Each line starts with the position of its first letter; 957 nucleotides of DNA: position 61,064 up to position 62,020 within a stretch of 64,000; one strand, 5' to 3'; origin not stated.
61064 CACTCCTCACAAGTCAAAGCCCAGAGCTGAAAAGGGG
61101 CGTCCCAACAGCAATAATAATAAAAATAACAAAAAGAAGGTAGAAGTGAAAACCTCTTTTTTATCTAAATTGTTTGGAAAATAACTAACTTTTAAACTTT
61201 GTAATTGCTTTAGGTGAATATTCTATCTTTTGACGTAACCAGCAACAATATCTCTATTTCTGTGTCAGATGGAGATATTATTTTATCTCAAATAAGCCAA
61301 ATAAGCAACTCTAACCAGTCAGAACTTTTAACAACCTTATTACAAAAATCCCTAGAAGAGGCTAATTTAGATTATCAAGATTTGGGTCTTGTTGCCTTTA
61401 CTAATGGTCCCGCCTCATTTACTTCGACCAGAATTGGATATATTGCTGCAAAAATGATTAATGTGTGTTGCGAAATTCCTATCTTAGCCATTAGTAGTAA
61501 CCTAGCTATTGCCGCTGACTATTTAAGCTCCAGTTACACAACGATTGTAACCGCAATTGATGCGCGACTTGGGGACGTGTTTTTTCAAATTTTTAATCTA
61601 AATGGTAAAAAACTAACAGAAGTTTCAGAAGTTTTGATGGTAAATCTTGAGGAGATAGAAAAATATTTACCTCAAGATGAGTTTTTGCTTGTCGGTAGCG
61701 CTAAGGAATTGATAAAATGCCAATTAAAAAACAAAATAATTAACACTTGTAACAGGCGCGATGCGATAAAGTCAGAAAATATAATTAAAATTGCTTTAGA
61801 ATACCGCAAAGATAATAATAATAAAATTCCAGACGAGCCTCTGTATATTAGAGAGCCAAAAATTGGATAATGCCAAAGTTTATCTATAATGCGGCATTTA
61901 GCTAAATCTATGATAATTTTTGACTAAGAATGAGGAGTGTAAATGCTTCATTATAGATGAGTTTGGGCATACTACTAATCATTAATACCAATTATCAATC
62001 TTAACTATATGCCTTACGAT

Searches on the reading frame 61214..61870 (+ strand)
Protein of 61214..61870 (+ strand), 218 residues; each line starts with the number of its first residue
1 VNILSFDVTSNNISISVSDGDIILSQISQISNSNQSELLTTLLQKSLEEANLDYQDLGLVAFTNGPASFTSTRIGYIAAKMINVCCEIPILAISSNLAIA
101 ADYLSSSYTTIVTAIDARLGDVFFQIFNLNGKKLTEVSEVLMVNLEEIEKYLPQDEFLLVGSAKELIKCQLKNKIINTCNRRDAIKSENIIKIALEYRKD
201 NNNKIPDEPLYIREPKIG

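Call 38: search_protein_families(library=pfam, proteins=[window:61214-61870:+], max_evalue=0.001)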
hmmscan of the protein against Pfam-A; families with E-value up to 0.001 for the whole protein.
window:61214-61870:+ (218 aa): 1 family
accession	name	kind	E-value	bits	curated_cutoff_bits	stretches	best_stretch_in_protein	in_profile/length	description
PF00814.31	TsaD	-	3.8e-14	53.5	24.8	1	31-149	25-148/264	tRNA N6-adenosine threonylcarbamoyltransferase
